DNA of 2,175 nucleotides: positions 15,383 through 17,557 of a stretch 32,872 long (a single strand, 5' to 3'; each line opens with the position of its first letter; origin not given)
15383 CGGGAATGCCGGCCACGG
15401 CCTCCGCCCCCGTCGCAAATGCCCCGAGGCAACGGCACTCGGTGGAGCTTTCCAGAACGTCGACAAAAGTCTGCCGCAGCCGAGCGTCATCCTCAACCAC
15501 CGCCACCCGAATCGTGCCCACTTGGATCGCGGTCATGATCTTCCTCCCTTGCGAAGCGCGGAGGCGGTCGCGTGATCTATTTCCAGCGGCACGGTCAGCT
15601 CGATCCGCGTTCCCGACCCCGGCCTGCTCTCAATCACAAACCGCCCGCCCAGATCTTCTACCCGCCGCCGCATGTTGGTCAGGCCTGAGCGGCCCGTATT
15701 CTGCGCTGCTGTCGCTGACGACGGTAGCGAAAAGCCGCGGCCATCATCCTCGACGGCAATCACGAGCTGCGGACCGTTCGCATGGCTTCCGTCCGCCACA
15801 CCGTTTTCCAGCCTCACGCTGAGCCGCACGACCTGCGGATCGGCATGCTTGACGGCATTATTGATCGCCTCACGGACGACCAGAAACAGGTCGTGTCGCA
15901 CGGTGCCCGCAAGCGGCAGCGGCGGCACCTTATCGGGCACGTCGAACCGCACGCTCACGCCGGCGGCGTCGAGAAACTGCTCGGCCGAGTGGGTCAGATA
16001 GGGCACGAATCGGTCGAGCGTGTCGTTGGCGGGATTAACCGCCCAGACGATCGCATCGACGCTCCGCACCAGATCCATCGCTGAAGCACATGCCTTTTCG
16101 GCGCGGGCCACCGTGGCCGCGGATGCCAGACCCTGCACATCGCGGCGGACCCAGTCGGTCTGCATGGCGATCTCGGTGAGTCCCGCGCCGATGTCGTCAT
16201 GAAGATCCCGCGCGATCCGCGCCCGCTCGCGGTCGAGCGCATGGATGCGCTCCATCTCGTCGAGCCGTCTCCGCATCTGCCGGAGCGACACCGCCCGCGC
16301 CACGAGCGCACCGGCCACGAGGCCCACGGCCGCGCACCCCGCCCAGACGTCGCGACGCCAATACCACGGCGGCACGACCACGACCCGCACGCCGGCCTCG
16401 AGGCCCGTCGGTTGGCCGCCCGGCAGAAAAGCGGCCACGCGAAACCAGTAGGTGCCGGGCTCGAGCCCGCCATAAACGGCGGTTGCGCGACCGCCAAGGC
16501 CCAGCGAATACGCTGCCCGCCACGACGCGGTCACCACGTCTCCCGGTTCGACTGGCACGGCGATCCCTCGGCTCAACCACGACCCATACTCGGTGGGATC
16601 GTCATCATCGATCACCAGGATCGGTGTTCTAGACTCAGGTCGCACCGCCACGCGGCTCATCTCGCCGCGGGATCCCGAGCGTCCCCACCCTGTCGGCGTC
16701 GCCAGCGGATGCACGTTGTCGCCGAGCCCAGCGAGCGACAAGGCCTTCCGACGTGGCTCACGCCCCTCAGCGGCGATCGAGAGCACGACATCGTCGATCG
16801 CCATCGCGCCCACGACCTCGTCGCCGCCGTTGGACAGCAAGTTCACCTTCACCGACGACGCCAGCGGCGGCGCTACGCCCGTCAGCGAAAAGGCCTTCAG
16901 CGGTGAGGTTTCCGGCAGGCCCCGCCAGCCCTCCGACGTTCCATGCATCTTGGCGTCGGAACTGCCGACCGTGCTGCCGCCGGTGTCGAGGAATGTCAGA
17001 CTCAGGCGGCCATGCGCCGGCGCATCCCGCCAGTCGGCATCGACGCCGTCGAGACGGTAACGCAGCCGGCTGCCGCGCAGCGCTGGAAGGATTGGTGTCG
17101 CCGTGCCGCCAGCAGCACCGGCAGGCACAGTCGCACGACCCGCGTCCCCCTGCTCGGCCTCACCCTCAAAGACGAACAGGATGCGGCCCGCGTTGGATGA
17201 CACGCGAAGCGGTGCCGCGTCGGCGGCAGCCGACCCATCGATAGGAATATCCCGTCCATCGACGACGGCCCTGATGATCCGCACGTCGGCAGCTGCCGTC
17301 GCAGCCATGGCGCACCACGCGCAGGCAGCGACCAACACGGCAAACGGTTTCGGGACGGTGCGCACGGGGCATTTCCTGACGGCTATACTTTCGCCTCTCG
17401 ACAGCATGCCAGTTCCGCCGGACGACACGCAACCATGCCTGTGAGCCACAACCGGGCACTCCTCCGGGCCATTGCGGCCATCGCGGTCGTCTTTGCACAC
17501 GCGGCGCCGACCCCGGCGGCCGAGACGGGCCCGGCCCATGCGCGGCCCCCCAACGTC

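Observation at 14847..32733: Two paralogous HK-RR pairs in inverted orientation bracket a ~12.7-kb sulfatase island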

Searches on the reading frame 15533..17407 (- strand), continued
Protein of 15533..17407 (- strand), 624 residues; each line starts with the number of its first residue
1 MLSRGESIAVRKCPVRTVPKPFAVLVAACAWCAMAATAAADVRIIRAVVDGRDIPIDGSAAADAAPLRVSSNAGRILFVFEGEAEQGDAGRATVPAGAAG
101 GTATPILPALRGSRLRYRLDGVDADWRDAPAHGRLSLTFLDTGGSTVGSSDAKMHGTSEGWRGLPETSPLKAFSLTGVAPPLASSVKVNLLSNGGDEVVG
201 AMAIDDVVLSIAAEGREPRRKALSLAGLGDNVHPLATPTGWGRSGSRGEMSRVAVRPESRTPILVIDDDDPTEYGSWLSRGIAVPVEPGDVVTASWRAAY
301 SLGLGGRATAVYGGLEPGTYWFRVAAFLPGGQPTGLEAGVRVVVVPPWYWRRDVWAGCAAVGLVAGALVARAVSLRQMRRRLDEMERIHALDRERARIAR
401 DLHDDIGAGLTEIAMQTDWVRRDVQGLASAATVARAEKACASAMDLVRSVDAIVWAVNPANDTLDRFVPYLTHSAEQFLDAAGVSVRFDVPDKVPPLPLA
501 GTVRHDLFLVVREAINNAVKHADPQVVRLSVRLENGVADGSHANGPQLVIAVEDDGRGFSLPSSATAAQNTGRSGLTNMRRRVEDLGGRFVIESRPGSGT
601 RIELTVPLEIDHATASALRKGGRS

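Call 23: find_related_loci(query=A1, collection=genome_contigs, flank=10000)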
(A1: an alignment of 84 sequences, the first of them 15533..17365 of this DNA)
Query A1 (610 aa) in genome_contigs; peptide patterns used: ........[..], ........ (x = any residue, [..] = any of these).
600 stretches matched a pattern (row limit reached: there are more); 559 encode a relative of the query (tblastn E <= 1e-3); the best 80 are kept; 80 distinct loci.
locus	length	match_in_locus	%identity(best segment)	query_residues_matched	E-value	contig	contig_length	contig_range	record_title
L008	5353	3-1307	87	174-608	0e+0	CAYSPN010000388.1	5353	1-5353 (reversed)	MAG TPA_asm: uncultured Candidatus Kuenenia sp. isolate binchicken_co255_45 genome assembly, contig: k141_3739406, whole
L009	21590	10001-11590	50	24-594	9e-160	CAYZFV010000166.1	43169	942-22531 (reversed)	MAG TPA_asm: uncultured Candidatus Kuenenia sp. isolate SRP067234_co1_263 genome assembly, contig: k99_994924, whole gen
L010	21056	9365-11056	50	23-594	1e-158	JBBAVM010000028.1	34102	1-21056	MAG: Pirellulales bacterium isolate EUL_323 ctg28-EUL_323, whole genome shotgun sequence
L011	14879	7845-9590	48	14-594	4e-156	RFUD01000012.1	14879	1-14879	MAG: Planctomycetia bacterium isolate WB5_1A_201 contig_100_11, whole genome shotgun sequence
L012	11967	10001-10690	48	353-594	9e-62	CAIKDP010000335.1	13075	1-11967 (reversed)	MAG: Akkermansiaceae bacterium isolate LJ-7-9m_bin-1240 genome assembly, contig: bin-1240:335/469, whole genome shotgun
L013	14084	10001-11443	32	100-596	7e-61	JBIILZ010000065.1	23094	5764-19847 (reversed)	MAG: Planctomycetota bacterium isolate ME2002-05-24pf_3300042563_group1_bin246 Rohwer_bin1765_scaffold_1311_c1, whole ge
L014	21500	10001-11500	28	77-594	5e-58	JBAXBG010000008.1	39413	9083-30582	MAG: Verrucomicrobiota bacterium isolate ELA161 MAG161_8, whole genome shotgun sequence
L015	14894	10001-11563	34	35-594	3e-70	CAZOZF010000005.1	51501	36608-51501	MAG TPA_asm: uncultured Verrucomicrobiota bacterium isolate SRP272421_co1_241 genome assembly, contig: NODE_1075_length_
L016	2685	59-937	39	290-598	2e-55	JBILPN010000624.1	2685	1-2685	MAG: Luteolibacter sp. isolate ME2018-04-20_3300034022_group8_bin123 Rohwer_bin2740_scaffold_54960_c1, whole genome shot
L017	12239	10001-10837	42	291-595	1e-54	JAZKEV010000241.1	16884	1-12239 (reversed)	MAG: Verrucomicrobiota bacterium isolate DC_HB_02_SPN181219-bin050 DCHB02SPN_B050_0_000000000241, whole genome shotgun s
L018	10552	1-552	54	398-594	2e-54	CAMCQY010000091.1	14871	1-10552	MAG: Candidatus Kuenenia stuttgartiensis isolate MiE-14oct19-235 genome assembly, contig: MiE-14oct19-C5827, whole genom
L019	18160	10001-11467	28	77-594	9e-54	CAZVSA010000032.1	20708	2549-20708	MAG TPA_asm: uncultured Luteolibacter sp. isolate SRP344714_co1_261 genome assembly, contig: NODE_4846_length_20708_cov_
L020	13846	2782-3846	40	51-594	1e-51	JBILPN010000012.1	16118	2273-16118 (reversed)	MAG: Luteolibacter sp. isolate ME2018-04-20_3300034022_group8_bin123 Rohwer_bin2740_scaffold_1931_c1, whole genome shotg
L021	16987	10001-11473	29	100-609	5e-51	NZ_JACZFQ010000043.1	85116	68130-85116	Luteolibacter marinus strain NBU1238 Scaffold3_13, whole genome shotgun sequence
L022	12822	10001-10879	36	291-595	1e-50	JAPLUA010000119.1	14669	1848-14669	MAG: Verrucomicrobia bacterium isolate LacPavin_0818_WC55_MAG_63_9 LacPavin_0818_WC55_scaffold_667946, whole genome shot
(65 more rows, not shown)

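Call 31: find_encoding_contigs(protein=P0023, flank=7000, max_places=1)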
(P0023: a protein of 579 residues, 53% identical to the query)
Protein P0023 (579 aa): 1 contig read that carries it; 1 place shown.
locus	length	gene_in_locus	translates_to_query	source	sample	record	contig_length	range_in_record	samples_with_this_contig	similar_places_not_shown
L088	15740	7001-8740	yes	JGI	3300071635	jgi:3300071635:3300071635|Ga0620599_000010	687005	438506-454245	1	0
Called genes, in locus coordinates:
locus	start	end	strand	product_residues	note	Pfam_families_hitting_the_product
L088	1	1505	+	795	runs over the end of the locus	PF13442:Cytochrome_CBB3 (weak), PF07691:PA14, PF07631:PSD4, PF07627:PSCyt3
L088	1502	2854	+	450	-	PF07586:HXXSHH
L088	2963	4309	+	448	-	PF07586:HXXSHH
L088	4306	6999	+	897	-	PF13442:Cytochrome_CBB3 (faint), PF07635:PSCyt1 (weak), PF07626:PSD3, PF07637:PSD5, PF07631:PSD4, PF07627:PSCyt3, PF07624:PSD2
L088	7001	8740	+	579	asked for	PF07495:Y_Y_Y (faint), PF07730:HisKA_3, PF13581:HATPase_c_2 (weak), PF02518:HATPase_c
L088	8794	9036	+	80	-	-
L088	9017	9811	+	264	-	PF00072:Response_reg, PF00196:GerE, PF04545:Sigma70_r4 (faint), PF08281:Sigma70_r4_2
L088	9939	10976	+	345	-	PF07963:N_methyl (weak), PF07596:SBP_bac_10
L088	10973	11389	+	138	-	-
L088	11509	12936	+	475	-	PF00884:Sulfatase, PF01663:Phosphodiest (faint), PF16347:SGSH_C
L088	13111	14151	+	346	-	PF06439:3keto-disac_hyd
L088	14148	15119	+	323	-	-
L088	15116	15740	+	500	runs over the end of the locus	PF07969:Amidohydro_3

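Call 32: find_encoding_contigs(protein=P0031, flank=7000, max_places=1)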
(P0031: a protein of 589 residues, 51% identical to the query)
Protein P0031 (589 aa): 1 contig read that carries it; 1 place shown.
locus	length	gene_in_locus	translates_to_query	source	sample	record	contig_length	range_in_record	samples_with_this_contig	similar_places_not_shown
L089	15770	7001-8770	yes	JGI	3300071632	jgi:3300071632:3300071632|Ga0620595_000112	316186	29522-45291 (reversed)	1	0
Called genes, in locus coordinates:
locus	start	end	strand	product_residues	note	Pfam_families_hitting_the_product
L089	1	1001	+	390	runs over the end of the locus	-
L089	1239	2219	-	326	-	PF01073:3Beta_HSD, PF01370:Epimerase, PF02719:Polysacc_synt_2, PF04321:RmlD_sub_bind, PF13460:NAD_binding_10, PF16363:GDP_Man_Dehyd, PF07993:NAD_binding_4 (weak)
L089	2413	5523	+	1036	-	PF07635:PSCyt1, PF07583:PSCyt2, PF07587:PSD1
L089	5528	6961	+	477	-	PF07394:DUF1501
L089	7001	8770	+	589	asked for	PF07730:HisKA_3, PF02518:HATPase_c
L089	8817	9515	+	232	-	PF00072:Response_reg, PF00196:GerE, PF08281:Sigma70_r4_2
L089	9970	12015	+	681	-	PF12951:PATR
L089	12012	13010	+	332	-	PF07596:SBP_bac_10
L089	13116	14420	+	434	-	PF07586:HXXSHH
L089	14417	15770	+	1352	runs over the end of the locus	PF00884:Sulfatase, PF07635:PSCyt1, PF07626:PSD3, PF07637:PSD5, PF07631:PSD4, PF07627:PSCyt3, PF07624:PSD2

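Call 33: find_encoding_contigs(protein=P0087, flank=7000, max_places=1)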
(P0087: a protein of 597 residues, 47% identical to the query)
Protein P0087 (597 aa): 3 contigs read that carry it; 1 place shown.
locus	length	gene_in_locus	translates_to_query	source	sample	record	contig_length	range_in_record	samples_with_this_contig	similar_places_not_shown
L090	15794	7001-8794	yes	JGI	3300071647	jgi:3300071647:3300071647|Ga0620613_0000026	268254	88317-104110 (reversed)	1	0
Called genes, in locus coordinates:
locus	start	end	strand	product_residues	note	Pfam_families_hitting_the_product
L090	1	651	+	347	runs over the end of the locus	PF07963:N_methyl (weak), PF07596:SBP_bac_10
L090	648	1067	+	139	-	-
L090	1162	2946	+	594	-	PF19040:SGNH (faint), PF13472:Lipase_GDSL_2, PF00657:Lipase_GDSL, PF13472:Lipase_GDSL_2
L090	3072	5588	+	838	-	-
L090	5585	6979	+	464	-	PF00884:Sulfatase, PF01663:Phosphodiest (faint), PF02995:DUF229 (faint), PF16347:SGSH_C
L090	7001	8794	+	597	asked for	PF07730:HisKA_3, PF13581:HATPase_c_2, PF02518:HATPase_c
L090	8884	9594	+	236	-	PF00072:Response_reg, PF04545:Sigma70_r4 (faint), PF13384:HTH_23 (faint), PF00196:GerE, PF08281:Sigma70_r4_2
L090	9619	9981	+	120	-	PF00595:PDZ (weak), PF13180:PDZ_2, PF17820:PDZ_6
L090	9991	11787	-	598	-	PF00884:Sulfatase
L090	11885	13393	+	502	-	PF01408:GFO_IDH_MocA, PF02894:GFO_IDH_MocA_C (faint), PF22725:GFO_IDH_MocA_C3 (weak)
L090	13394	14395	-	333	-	-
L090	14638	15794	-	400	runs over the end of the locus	-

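Call 34: predict_structure(alignment_id=A1)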
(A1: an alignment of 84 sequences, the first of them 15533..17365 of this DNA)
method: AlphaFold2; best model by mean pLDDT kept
length: 610 residues; sequences in the alignment: 84
mean_pLDDT: 85.2   pTM: 0.56
mean pLDDT of the five models: 85.2, 83.9, 82.6, 82.4, 82.0
residues with pLDDT >= 90: 357; 70-90: 160; 50-70: 70; < 50: 23
segments of 3 or more residues with pLDDT < 50: 1-5, 20-25, 71-75, 608-610
pLDDT, mean of each block of 10 residues (from residue 1): 51 58 62 95 70 93 89 50 51 76 97 95 97 97 95 97 98 93 91 96 94 91 94 92 94 93 91 98 97 95 96 92 92 90 92 90 85 77 73 75 79 78 78 73 79 93 92 95 88 92 94 96 64 94 83 56 91 94 94 77 53
secondary structure, 60 per line:
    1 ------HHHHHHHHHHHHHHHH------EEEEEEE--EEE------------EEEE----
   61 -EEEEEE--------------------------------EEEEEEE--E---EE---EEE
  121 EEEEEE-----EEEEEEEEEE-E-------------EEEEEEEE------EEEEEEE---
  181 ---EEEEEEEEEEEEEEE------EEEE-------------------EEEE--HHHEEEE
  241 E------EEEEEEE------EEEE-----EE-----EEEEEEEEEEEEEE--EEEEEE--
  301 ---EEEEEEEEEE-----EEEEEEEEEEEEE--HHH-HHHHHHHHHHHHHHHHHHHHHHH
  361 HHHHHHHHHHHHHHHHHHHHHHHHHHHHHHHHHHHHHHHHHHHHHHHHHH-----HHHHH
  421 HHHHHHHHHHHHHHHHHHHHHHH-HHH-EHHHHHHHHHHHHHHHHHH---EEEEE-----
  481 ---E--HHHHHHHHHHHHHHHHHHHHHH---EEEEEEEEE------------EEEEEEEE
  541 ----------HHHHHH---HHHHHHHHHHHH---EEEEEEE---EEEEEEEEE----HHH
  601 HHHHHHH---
elements in order: H7-22 E29-35 E38-40 E53-56 E62-67 E100-106 E118-126 E132-141 E157-164 E171-177 E184-198 E205-208 E228-231 E237-241 E248-254 E261-264 E277-290 E293-298 E304-313 E319-331 H338-410 H416-443 H450-467 E471-475 H487-508 E512-520 E533-540 H551-556 H560-571 E575-581 E585-593 H598-607

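Call 49: search_protein_families(library=ncbifam, proteins=[window:15533-17365:-], max_evalue=0.00001)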
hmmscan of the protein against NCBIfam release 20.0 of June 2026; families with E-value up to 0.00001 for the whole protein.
window:15533-17365:- (610 aa): 7 families
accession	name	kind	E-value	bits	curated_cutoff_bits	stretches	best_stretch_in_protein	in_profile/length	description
NF047786.1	his_kin_MadS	equivalog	4.4e-24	85.4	500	1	352-593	202-434/434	MadS family sensor histidine kinase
NF008649.0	PRK11644.1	equivalog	2.4e-20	72.7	408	1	374-593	297-495/499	signal transduction histidine-protein kinase/phosphatase UhpB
NF052443.1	SensHisKinMctS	equivalog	1.4e-19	69.8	700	1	374-599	244-453/457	two-component system sensor histidine kinase MctS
NF047322.1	HK_morpho_MacS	equivalog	5.5e-19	68.6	300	1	315-593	114-367/367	MacS family sensor histidine kinase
NF008184.0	PRK10935.1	equivalog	3.6e-16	58.9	553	1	354-595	341-560/565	nitrate/nitrite two-component system sensor histidine kinase NarQ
NF052531.1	Strep_LiaS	equivalog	7.2e-13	48.5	450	1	375-594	127-327/328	envelope stress sensor histidine kinase LiaS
NF007896.0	PRK10600.1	equivalog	6.9e-11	41.5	578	1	378-592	388-583/598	nitrate/nitrite two-component system sensor histidine kinase NarX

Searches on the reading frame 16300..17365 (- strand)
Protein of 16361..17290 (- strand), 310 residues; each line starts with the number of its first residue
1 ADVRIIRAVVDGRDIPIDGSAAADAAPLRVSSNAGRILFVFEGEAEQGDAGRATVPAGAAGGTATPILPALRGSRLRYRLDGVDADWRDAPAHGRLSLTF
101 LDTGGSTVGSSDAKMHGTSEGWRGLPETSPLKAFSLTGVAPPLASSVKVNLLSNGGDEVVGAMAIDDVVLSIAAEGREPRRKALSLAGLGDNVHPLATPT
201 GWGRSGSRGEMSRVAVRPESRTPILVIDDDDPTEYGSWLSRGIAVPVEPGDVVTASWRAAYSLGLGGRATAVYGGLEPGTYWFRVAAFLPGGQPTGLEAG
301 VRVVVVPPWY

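Call 22: search_protein_families(library=pfam, proteins=[window:16300-17365:-], max_evalue=10)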
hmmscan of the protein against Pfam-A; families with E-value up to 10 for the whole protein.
window:16300-17365:- (355 aa): 1 family
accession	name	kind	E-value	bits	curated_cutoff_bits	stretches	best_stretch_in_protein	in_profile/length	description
PF07495.19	Y_Y_Y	-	0.0051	17.1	26.6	1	100-129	9-38/65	Y_Y_Y domain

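Call 41: predict_structure(alignment_id=A3)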
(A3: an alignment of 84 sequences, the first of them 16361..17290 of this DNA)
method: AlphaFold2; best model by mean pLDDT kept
length: 310 residues; sequences in the alignment: 84
mean_pLDDT: 91.4   pTM: 0.87
mean pLDDT of the five models: 91.4, 90.8, 90.8, 90.7, 90.5
residues with pLDDT >= 90: 251; 70-90: 33; 50-70: 17; < 50: 9
segments of 3 or more residues with pLDDT < 50: 51-54
pLDDT, mean of each block of 10 residues (from residue 1): 91 88 82 96 74 49 65 94 97 96 98 97 96 98 98 86 98 96 95 94 91 95 96 94 94 98 96 97 96 94 91
secondary structure, 60 per line:
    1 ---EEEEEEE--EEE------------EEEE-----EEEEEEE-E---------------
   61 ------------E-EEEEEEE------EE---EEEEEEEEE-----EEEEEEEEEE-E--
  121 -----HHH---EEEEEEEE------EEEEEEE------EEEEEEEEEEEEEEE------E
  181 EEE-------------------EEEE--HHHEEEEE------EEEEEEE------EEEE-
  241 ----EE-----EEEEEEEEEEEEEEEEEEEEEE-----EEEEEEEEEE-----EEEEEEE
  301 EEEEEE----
elements in order: E4-10 E13-15 E28-31 E37-43 E75-81 E93-101 E107-116 E132-139 E146-152 E159-173 E180-183 E203-206 E212-216 E223-229 E236-239 E252-273 E279-288 E294-306

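Call 45: fold_search(model_id=the predicted structure, library=pdb)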
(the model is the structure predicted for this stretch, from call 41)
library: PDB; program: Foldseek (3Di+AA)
matches with E <= 10: 1231; with E <= 0.001: 1
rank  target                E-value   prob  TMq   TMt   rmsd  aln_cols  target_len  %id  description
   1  6a8p_A                5.3e-04  0.15  0.09  0.04  27.9       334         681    8  Transglutaminase 2 mutant G224V in complex with GTP (released 2018-09-26)
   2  7tvz_E                1.1e-03  0.33  0.12  0.06  29.6       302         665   10  Cryo-EM structure of human band 3-protein 4.2 complex in diagonal conformation (released 2022-06-08)
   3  4pyg_A                1.1e-03  0.14  0.09  0.04  27.9       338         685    9  Transglutaminase2 complexed with GTP (released 2015-02-11)
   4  4wen_A                1.5e-03  0.25  0.11  0.13  23.8       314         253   12  Co-complex structure of the F4 fimbrial adhesin FaeG variant ac with llama single domain antibody V2 (released 2015-02-04)
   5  3gea_A                1.5e-03  0.20  0.10  0.12  24.1       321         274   13  Donor strand complemented FaeG monomer of F4 variant ad (released 2009-10-20)
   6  6a8p_C                1.5e-03  0.20  0.12  0.06  28.6       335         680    8  Transglutaminase 2 mutant G224V in complex with GTP (released 2018-09-26)
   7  6kzb_A                1.6e-03  0.12  0.09  0.04  27.9       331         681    9  Transglutaminase2 complexed with calcium (released 2020-12-09)
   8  8cs9_X                1.9e-03  0.28  0.12  0.07  29.5       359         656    8  Composite reconstruction of Class 1 of the erythrocyte ankyrin-1 complex (released 2022-07-20)
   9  6a8p_B                2.0e-03  0.18  0.12  0.06  28.4       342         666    8  Transglutaminase 2 mutant G224V in complex with GTP (released 2018-09-26)
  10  1ex0_B                3.1e-03  0.25  0.13  0.06  28.4       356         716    7  HUMAN FACTOR XIII, MUTANT W279F ZYMOGEN (released 2003-12-23)
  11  3hlr                  3.1e-03  0.20  0.12  0.14  22.7       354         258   10  Donor strand complemented FaeG of F4ad fimbriae (released 2009-10-20)
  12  1f13_B                3.6e-03  0.18  0.12  0.06  29.3       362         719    5  RECOMBINANT HUMAN CELLULAR COAGULATION FACTOR XIII (released 1998-08-12)
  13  3gd1_E                3.8e-03  0.07  0.08  0.09  28.8       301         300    9  Structure of an Arrestin/Clathrin complex reveals a novel clathrin binding domain that modulates receptor trafficking (released 2009-08-25)
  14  7uzs                  4.0e-03  0.25  0.12  0.06  28.8       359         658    9  Protein 4.2 (local refinement from consensus reconstruction of ankyrin complex classes) (released 2022-07-20)
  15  3ly6_A                4.9e-03  0.14  0.12  0.06  28.3       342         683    7  Crystal structure of human transglutaminase 2 complex with adenosine 5' Triphosphate (released 2010-08-18)
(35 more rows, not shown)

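Call 47: search_solved_structures(query=window:16361-17290:-, max_evalue=10, show_alignments=3)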
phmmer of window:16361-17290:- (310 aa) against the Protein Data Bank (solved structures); distinct sequences matched with E-value up to 10: 0.
